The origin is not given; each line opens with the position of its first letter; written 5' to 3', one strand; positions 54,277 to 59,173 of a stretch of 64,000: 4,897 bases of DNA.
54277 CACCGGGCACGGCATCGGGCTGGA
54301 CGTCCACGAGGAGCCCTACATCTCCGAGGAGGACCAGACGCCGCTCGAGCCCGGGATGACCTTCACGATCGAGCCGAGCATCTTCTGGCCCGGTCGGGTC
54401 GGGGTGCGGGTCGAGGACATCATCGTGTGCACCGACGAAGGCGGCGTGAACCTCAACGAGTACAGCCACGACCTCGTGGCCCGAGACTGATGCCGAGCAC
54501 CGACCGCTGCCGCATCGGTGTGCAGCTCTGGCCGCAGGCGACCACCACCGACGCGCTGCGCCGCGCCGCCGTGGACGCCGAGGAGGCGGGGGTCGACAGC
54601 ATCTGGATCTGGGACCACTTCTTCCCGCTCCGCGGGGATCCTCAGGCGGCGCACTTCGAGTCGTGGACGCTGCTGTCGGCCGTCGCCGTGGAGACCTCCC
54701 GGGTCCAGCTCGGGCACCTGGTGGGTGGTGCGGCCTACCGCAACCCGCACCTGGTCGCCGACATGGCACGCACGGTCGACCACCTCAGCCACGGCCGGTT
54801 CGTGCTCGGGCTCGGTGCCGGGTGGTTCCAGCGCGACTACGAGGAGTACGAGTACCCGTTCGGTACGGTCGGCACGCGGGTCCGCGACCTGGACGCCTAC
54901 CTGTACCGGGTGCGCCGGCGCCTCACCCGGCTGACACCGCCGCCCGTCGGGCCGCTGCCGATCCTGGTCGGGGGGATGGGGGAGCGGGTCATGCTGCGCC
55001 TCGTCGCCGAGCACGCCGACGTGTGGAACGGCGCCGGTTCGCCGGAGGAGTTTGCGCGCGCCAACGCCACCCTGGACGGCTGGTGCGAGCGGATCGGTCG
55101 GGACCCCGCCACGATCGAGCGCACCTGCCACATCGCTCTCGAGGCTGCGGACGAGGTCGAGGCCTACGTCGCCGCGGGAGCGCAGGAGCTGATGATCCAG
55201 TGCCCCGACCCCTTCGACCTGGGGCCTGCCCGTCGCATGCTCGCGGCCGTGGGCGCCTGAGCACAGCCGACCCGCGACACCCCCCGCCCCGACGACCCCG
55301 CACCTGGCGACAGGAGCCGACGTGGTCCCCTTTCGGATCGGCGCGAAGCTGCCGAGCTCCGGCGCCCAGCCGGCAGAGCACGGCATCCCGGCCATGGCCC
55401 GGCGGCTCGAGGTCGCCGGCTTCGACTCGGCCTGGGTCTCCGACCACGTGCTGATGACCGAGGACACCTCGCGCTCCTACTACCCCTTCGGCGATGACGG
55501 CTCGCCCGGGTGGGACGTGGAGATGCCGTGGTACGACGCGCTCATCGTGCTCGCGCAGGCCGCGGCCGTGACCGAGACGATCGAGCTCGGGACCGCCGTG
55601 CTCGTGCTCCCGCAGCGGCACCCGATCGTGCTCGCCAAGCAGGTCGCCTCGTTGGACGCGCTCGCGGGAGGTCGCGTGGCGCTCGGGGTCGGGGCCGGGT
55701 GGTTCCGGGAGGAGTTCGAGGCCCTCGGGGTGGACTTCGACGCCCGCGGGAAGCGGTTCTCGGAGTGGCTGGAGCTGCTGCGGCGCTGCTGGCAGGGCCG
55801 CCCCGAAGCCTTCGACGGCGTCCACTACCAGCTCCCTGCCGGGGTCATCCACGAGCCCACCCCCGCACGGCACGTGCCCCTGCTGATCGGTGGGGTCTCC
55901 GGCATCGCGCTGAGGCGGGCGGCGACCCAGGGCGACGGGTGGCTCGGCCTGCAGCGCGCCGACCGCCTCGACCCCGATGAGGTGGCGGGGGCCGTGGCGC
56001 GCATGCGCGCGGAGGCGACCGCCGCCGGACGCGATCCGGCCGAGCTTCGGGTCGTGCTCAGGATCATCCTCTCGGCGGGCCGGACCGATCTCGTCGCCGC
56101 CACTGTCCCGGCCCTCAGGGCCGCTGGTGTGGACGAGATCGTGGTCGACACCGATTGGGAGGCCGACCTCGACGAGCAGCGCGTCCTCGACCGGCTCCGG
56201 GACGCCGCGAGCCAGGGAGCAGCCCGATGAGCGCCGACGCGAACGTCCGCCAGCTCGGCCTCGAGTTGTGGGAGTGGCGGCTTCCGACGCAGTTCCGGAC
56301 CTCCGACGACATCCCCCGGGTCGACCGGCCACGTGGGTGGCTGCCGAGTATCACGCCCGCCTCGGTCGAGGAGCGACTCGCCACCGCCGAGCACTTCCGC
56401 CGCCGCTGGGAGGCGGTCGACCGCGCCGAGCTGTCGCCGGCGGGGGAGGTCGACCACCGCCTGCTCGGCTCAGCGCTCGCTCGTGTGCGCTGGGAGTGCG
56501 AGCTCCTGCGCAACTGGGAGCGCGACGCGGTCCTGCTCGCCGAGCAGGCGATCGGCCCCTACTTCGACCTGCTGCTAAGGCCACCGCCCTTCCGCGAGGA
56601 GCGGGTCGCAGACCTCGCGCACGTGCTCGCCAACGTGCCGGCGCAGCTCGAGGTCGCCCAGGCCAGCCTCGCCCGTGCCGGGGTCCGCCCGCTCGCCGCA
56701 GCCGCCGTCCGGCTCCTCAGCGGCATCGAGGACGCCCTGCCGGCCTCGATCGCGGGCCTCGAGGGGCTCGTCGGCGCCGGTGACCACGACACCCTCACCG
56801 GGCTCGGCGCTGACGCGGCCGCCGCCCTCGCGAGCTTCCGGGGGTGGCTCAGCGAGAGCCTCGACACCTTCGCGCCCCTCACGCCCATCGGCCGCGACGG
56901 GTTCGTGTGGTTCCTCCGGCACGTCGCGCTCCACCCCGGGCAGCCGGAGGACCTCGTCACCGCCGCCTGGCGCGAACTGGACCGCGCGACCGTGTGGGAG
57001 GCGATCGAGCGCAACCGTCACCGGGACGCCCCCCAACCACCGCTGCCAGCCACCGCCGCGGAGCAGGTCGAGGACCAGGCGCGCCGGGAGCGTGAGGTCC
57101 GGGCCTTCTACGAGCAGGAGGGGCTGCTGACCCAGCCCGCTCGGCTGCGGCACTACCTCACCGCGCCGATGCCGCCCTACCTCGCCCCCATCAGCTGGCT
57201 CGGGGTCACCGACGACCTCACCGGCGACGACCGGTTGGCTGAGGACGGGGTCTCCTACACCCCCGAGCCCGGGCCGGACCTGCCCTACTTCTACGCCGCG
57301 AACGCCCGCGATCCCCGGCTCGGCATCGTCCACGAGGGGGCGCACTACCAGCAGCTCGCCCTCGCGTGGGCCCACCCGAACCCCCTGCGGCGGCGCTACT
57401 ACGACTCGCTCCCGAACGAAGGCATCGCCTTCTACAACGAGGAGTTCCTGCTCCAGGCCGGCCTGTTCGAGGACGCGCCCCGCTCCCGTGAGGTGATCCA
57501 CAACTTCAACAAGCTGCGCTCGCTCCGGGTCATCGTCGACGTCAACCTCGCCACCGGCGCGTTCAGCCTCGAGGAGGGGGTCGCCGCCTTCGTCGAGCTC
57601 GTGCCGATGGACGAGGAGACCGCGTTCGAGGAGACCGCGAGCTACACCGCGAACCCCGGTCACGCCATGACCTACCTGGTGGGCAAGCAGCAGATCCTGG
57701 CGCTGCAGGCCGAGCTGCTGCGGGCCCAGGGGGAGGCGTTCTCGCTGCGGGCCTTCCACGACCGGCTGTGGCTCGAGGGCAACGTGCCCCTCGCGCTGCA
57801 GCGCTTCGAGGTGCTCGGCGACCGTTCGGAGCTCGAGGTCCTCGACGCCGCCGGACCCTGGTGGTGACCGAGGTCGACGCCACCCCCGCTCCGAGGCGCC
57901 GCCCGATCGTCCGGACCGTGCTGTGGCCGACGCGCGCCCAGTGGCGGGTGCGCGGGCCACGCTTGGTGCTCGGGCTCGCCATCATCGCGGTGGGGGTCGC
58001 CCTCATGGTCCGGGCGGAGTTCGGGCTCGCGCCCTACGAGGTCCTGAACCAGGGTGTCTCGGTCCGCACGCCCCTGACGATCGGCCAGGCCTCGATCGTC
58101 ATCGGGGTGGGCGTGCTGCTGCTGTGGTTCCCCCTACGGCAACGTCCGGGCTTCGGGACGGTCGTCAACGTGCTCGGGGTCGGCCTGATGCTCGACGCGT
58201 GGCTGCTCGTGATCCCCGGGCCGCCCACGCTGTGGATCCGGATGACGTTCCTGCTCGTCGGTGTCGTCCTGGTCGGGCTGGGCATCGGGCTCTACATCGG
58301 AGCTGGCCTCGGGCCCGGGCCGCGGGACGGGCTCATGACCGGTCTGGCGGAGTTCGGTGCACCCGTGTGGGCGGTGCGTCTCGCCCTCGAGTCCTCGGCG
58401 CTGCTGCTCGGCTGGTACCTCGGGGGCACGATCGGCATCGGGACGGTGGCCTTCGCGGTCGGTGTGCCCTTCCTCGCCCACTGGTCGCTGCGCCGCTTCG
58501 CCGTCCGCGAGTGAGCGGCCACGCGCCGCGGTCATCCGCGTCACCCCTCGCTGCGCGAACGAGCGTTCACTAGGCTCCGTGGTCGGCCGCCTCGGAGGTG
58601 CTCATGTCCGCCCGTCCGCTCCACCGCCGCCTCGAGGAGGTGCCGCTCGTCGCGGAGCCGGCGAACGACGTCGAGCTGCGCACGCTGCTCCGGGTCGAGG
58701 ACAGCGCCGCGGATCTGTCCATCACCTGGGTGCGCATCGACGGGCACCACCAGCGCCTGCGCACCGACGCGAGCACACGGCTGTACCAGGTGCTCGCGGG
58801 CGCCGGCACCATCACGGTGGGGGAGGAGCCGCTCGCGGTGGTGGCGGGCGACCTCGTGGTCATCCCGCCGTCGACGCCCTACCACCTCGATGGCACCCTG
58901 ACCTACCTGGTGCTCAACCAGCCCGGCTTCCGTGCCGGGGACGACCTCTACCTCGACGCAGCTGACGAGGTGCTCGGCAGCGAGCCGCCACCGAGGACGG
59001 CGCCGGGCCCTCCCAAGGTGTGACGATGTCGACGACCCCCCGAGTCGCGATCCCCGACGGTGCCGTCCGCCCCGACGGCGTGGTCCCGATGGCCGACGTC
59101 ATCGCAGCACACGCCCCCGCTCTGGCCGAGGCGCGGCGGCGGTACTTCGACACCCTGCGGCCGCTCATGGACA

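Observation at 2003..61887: Dense unassigned regulon: 17 copies of a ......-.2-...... palindrome in promoter regions across the window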

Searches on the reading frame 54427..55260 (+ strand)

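Call 12: search_protein_families(library=pfam, proteins=[window:54427-55260:+])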
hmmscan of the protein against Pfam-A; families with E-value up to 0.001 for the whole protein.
window:54427-55260:+ (277 aa): 1 family
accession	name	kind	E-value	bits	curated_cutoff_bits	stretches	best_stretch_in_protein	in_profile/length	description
PF00296.26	Bac_luciferase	-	1.1e-32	114.1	27.9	1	36-250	15-240/314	Luciferase-like monooxygenase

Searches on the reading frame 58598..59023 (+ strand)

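Call 12: search_protein_families(library=pfam, proteins=[window:58598-59023:+])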
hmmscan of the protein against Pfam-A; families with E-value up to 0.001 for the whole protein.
window:58598-59023:+ (141 aa): 3 families
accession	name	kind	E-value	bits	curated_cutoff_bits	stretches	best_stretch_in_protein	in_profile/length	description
PF07883.17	Cupin_2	-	5.9e-06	26.4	27.2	1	61-97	20-56/70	Cupin domain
PF05899.18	Cupin_3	-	7.2e-05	22.8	23.5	1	58-93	25-60/74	EutQ-like cupin domain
PF12852.13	Cupin_6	-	0.00028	21.1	26.7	1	54-99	28-77/183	Cupin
